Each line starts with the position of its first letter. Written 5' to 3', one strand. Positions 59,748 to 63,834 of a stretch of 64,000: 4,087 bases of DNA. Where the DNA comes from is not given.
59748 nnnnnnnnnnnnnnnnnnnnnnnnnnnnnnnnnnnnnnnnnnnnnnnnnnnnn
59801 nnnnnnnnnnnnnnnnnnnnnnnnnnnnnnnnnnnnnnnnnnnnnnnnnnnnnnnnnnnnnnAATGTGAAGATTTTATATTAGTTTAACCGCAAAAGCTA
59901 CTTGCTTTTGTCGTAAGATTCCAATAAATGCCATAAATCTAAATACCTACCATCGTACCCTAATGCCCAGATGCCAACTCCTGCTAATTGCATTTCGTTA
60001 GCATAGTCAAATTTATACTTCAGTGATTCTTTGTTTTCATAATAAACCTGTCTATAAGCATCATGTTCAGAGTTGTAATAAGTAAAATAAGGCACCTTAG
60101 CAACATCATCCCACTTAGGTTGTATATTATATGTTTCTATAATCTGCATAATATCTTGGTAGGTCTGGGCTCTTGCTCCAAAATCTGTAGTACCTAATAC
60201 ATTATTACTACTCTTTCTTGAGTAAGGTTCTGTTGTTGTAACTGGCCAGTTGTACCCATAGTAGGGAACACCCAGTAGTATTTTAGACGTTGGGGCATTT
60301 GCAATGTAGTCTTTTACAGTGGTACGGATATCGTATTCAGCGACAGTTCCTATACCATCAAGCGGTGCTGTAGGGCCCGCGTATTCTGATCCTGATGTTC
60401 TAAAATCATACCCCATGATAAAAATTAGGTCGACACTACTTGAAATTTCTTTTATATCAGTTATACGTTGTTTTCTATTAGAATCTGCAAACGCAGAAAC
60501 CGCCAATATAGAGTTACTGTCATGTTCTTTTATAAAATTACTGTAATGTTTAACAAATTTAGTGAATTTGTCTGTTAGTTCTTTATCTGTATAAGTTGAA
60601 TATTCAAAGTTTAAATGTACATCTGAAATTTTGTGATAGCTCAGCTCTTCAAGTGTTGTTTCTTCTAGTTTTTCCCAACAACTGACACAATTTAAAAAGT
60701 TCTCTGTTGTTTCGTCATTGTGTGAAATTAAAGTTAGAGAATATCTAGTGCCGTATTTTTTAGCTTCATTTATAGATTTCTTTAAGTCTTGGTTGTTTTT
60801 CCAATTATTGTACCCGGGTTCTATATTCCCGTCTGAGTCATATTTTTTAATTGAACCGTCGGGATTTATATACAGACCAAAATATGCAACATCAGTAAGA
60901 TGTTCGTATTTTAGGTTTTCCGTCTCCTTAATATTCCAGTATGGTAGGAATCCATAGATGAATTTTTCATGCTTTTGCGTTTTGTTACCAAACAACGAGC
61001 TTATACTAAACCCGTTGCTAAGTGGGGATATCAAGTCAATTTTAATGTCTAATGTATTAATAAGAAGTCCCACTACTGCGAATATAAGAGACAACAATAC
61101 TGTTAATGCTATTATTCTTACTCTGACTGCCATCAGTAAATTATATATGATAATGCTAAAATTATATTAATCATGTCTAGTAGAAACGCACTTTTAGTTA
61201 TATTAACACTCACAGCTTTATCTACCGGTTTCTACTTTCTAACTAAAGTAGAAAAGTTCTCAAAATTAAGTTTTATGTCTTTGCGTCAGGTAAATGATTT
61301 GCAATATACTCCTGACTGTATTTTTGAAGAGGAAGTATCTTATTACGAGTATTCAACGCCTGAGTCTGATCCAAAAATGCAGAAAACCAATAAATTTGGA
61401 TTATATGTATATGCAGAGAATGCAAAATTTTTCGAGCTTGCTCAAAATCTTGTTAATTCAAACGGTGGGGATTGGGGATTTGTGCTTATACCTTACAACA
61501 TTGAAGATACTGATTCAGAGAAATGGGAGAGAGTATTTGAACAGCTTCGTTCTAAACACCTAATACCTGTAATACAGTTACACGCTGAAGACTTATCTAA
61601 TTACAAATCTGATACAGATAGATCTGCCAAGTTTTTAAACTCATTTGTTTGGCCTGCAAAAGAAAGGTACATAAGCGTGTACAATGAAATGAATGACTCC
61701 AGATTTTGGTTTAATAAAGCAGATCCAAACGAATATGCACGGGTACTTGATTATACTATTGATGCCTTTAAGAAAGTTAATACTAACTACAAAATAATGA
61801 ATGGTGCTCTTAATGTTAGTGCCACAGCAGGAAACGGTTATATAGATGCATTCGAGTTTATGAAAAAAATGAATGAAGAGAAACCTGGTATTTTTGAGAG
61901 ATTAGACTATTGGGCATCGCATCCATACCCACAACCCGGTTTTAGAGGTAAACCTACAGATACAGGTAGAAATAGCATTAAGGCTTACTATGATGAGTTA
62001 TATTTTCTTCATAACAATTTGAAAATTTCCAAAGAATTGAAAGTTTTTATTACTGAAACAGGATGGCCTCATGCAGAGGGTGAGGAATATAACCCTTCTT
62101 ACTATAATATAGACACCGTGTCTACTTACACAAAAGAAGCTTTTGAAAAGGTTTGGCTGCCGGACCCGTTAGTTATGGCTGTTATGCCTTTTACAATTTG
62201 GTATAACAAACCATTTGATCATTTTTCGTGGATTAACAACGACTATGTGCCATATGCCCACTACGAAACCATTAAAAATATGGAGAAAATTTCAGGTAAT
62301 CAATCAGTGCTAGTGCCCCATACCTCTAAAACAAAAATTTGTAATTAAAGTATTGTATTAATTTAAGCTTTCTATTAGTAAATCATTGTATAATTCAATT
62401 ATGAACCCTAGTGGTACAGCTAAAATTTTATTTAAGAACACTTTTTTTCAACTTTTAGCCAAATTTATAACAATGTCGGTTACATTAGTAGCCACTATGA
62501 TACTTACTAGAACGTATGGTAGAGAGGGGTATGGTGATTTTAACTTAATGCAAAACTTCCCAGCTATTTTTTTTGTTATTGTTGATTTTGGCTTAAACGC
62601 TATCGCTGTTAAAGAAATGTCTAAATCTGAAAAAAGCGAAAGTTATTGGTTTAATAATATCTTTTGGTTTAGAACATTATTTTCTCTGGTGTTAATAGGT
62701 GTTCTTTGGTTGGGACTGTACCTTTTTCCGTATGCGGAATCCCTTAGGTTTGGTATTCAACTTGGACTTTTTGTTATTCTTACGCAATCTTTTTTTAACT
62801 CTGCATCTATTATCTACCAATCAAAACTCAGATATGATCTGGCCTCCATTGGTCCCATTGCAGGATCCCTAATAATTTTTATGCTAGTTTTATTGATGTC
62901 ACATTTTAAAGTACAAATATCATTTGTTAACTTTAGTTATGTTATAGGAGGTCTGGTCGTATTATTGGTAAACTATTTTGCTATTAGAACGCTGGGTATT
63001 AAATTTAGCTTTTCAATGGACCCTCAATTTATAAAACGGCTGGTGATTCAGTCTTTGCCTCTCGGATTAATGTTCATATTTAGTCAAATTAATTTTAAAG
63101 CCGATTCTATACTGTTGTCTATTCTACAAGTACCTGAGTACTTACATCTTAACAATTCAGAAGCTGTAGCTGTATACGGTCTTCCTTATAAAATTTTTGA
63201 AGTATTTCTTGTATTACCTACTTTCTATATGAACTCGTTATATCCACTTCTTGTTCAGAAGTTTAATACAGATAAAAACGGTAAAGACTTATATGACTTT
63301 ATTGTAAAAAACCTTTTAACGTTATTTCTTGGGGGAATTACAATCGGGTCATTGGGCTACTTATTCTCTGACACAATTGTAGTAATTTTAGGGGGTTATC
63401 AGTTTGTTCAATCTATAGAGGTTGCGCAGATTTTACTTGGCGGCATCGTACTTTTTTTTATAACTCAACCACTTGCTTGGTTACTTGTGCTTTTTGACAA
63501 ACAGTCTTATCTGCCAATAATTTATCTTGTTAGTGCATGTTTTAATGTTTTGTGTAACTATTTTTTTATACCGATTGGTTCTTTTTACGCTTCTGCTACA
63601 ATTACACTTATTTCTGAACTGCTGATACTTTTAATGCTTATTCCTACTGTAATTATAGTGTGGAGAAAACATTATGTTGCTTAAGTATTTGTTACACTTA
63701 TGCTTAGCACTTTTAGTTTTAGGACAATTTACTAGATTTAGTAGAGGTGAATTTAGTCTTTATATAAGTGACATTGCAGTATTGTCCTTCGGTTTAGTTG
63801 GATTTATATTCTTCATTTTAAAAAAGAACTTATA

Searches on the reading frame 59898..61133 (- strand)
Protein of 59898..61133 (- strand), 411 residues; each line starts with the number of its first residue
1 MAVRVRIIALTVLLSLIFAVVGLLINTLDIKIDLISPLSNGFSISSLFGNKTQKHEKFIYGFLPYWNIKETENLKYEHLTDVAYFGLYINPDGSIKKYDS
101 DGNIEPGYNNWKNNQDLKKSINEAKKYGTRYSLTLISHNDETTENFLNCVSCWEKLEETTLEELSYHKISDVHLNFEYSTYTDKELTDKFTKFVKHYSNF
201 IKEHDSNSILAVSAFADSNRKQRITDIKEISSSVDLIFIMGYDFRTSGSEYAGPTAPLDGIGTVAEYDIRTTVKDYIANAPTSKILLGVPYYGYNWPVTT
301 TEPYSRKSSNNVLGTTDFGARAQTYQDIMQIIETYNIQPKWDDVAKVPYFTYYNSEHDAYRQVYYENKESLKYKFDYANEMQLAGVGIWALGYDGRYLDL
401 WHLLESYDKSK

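Call 34: search_protein_families(library=pfam, proteins=[window:59898-61133:-], max_evalue=0.001)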
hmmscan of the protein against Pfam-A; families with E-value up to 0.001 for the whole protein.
window:59898-61133:- (411 aa): 1 family
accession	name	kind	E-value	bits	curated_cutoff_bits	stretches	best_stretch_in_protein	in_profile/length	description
PF00704.34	Glyco_hydro_18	-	1.8e-32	113.7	29.6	1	61-394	4-317/317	Glycosyl hydrolases family 18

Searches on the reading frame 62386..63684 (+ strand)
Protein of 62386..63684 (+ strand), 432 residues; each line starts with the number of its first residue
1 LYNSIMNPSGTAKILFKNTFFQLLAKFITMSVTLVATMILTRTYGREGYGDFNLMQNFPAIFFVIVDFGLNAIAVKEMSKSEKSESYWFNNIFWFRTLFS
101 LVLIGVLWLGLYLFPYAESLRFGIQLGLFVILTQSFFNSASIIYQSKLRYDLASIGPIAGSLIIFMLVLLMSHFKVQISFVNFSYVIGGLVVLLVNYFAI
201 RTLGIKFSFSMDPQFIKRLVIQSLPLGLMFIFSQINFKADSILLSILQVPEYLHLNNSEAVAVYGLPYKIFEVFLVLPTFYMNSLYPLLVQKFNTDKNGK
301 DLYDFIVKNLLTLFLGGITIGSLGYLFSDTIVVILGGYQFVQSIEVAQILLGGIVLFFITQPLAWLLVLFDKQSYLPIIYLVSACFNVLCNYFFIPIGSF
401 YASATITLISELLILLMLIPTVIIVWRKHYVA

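Call 35: search_protein_families(library=pfam, proteins=[window:62386-63684:+], max_evalue=0.001)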
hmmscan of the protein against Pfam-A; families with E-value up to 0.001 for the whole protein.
window:62386-63684:+ (432 aa): 1 family
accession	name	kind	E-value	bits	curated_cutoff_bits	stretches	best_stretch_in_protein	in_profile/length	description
PF01943.22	Polysacc_synt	-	1.4e-19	71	28.2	1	16-291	2-272/274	Polysaccharide biosynthesis protein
